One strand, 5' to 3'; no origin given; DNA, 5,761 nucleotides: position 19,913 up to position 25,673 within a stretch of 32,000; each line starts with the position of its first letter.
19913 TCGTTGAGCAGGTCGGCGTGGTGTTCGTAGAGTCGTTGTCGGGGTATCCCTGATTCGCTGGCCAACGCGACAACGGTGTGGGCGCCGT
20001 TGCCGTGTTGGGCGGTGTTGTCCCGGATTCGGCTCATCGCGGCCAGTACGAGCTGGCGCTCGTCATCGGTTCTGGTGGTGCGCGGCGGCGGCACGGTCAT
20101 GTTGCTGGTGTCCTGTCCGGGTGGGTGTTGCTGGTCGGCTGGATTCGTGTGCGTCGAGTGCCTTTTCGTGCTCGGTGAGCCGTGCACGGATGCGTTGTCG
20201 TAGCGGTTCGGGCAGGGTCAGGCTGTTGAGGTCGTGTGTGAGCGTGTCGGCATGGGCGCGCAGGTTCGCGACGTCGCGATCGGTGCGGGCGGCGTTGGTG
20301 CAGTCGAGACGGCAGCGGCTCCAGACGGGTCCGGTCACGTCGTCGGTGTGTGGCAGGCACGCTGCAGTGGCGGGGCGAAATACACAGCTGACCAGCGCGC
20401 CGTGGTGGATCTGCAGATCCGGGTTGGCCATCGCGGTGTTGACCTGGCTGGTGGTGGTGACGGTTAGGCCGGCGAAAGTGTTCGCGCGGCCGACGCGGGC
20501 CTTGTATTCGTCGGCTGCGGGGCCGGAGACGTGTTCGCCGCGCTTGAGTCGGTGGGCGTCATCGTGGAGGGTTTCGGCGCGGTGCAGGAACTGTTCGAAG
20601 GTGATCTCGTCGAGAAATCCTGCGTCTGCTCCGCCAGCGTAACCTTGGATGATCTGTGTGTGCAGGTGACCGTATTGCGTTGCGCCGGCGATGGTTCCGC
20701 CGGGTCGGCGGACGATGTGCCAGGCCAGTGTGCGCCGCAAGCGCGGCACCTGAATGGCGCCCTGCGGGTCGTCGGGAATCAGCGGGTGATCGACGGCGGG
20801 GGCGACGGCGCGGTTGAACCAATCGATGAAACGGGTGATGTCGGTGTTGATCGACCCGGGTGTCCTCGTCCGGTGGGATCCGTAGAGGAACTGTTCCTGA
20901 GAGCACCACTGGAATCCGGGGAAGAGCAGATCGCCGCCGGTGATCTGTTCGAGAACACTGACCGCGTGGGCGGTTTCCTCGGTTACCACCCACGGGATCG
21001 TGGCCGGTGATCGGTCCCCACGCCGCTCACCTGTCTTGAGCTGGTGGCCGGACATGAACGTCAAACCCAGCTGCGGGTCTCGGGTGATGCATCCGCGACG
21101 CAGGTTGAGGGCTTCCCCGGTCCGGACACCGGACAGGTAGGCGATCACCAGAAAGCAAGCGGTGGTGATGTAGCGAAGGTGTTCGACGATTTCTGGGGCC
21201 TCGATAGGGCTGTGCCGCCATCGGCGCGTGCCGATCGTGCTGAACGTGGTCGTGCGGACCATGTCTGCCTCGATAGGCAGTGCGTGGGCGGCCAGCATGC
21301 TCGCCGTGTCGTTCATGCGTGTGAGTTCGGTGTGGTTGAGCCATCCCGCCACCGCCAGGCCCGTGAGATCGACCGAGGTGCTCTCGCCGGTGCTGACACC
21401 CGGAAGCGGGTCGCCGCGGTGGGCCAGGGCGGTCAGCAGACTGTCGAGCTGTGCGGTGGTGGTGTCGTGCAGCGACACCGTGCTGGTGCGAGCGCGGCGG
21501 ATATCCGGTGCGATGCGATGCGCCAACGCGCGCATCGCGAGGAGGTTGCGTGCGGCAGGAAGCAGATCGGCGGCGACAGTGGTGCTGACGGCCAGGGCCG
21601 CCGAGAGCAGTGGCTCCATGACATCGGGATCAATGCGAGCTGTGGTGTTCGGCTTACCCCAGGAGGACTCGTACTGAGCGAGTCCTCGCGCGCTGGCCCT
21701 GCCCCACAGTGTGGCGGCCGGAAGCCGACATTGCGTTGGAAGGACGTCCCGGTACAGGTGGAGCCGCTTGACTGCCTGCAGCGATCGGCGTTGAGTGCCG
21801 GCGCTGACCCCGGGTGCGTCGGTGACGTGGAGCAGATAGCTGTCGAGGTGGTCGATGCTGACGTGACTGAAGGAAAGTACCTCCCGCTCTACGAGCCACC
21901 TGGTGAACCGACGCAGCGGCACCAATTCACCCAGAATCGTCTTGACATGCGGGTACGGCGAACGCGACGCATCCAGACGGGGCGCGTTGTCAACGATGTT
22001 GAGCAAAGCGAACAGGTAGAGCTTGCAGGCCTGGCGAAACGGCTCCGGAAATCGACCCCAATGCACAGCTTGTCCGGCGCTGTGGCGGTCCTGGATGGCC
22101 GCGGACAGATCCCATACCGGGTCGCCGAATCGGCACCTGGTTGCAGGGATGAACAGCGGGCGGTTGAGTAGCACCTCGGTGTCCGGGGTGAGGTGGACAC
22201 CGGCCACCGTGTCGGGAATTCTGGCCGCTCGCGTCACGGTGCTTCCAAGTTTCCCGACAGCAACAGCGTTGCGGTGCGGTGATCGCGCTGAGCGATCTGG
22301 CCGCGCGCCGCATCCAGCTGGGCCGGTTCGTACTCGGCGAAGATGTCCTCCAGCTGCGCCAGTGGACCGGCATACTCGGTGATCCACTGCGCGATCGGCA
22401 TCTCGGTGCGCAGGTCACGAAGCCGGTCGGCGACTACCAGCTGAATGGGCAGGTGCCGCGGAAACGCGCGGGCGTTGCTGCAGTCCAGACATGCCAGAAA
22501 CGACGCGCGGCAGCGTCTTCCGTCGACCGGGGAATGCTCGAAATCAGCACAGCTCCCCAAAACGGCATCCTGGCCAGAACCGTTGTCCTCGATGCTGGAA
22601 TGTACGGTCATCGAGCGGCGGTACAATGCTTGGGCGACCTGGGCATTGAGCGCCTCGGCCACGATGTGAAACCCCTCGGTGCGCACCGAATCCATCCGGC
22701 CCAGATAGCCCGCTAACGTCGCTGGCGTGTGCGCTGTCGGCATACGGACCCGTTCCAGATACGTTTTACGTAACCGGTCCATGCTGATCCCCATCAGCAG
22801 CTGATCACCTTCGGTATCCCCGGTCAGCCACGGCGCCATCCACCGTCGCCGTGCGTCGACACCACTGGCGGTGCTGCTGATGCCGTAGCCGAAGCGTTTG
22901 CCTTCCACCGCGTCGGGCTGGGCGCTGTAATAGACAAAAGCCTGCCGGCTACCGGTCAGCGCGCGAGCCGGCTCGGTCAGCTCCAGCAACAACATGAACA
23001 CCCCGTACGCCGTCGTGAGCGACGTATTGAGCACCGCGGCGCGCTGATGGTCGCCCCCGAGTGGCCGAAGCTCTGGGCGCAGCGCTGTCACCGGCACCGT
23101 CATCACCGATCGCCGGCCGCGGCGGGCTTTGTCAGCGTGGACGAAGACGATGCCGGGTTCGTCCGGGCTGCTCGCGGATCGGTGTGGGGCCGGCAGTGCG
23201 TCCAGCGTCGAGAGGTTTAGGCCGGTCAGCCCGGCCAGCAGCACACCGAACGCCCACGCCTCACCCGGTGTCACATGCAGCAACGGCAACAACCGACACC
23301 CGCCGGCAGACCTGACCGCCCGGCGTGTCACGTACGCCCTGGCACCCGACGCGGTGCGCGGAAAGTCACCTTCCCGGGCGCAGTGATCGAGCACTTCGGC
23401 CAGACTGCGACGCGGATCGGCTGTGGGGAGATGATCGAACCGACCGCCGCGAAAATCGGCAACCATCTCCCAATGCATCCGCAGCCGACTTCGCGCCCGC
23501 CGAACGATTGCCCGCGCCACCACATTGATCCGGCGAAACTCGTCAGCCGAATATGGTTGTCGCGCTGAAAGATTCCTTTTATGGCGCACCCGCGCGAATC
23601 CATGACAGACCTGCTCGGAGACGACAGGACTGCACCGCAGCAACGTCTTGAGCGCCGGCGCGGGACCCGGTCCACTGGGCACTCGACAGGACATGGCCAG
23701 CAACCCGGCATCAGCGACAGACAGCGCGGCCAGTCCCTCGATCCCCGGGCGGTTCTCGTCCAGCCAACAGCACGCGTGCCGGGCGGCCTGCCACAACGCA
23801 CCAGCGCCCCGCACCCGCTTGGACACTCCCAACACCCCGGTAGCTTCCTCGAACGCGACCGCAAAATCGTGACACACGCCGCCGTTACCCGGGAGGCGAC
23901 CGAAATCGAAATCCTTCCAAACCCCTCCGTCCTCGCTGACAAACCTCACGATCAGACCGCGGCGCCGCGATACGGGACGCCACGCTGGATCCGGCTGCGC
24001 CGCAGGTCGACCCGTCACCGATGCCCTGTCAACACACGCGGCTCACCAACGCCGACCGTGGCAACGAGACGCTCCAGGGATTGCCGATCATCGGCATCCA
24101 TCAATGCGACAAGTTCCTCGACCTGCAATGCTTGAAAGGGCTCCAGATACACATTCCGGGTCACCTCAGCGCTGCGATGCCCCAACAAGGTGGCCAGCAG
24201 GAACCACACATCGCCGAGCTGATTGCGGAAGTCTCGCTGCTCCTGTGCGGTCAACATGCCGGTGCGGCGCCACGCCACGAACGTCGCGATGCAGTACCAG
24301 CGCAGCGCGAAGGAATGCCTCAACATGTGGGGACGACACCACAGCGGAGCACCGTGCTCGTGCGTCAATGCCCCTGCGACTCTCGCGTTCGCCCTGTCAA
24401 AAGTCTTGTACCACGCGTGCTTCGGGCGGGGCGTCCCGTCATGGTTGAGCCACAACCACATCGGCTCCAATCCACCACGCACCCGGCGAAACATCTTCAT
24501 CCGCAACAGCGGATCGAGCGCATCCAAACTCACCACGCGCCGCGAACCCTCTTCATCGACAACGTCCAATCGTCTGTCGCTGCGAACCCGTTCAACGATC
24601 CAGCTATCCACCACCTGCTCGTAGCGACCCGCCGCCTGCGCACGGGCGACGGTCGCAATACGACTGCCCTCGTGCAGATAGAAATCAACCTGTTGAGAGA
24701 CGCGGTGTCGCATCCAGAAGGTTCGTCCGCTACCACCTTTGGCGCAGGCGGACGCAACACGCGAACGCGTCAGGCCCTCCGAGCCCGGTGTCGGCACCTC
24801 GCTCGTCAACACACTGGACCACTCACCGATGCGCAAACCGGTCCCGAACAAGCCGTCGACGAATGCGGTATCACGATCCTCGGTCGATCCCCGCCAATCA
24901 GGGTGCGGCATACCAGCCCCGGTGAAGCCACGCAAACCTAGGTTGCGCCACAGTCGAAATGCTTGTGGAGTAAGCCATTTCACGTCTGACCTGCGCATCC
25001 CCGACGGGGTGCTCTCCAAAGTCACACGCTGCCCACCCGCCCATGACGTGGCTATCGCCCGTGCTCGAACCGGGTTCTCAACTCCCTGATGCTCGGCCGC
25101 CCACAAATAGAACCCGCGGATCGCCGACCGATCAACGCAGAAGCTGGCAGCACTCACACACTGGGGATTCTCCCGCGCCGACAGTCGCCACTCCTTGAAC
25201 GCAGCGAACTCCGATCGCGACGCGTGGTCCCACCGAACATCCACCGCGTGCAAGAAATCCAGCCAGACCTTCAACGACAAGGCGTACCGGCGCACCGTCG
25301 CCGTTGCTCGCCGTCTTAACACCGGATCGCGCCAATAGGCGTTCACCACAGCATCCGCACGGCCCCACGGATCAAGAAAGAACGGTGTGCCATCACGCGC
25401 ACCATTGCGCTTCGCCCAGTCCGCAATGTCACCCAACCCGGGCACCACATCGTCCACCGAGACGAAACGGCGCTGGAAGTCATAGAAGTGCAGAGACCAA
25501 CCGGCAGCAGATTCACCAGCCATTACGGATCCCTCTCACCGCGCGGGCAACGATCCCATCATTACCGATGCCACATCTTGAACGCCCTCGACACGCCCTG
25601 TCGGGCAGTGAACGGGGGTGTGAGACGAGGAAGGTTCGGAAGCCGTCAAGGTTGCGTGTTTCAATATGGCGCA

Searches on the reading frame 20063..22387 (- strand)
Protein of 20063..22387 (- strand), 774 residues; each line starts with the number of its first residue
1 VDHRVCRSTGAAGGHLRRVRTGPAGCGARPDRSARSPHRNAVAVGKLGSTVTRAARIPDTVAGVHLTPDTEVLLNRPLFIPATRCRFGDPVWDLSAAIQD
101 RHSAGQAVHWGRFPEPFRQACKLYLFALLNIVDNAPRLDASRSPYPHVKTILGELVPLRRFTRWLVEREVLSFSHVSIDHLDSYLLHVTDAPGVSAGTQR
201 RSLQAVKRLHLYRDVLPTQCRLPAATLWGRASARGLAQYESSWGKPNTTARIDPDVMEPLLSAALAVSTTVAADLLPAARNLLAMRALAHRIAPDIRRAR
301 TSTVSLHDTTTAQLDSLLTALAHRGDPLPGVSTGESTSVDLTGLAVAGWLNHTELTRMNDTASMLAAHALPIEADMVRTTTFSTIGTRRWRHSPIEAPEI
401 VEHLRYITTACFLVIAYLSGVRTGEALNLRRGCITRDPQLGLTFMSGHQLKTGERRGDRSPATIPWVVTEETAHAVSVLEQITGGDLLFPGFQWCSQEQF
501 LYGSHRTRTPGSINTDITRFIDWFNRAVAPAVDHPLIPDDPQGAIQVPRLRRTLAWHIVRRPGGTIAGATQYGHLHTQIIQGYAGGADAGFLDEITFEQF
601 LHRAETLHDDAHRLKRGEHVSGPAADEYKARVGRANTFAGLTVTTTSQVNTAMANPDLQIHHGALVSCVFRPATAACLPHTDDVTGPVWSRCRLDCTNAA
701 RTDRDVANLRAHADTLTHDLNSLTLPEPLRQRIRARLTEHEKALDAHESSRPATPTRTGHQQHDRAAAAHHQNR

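Call 9: search_protein_families(library=pfam, proteins=[window:20063-22387:-], max_evalue=0.001)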
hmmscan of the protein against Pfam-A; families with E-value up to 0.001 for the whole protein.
window:20063-22387:- (774 aa): 0 families

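Call 94: search_protein_families(library=pfam, proteins=[window:20063-22387:-], max_evalue=1)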
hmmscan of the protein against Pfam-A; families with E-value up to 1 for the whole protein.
window:20063-22387:- (774 aa): 2 families
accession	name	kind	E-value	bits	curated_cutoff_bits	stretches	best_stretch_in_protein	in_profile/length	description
PF13495.12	Phage_int_SAM_4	-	0.0061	17.4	27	1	158-216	26-79/85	Phage integrase, N-terminal SAM-like domain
PF00589.27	Phage_integrase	-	0.0084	16.3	27.1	1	396-457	7-68/172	Phage integrase family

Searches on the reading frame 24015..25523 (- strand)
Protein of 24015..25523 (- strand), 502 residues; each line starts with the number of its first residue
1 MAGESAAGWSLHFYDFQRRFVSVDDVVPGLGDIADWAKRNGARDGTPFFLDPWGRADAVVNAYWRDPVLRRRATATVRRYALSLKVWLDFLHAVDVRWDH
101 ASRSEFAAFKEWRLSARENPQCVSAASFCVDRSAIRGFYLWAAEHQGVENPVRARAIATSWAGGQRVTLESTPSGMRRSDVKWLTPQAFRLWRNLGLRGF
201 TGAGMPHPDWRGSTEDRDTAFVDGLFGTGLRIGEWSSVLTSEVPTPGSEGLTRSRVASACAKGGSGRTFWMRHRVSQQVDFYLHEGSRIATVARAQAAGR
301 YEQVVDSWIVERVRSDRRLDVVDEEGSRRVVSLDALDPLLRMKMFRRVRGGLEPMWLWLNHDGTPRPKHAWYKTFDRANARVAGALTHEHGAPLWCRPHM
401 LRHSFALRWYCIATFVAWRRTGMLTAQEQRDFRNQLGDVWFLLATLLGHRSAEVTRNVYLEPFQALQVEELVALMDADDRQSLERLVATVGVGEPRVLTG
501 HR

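Call 9: search_protein_families(library=pfam, proteins=[window:24015-25523:-], max_evalue=0.001)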
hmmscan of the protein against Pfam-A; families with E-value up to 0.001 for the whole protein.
window:24015-25523:- (502 aa): 2 families
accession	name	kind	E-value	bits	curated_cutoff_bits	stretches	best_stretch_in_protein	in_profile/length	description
PF02899.23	Phage_int_SAM_1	-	1.4e-08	35.3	22.3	1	70-144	12-81/83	Phage integrase, N-terminal SAM-like domain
PF00589.27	Phage_integrase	-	0.0001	22.6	27.1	0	339-408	78-139/172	Phage integrase family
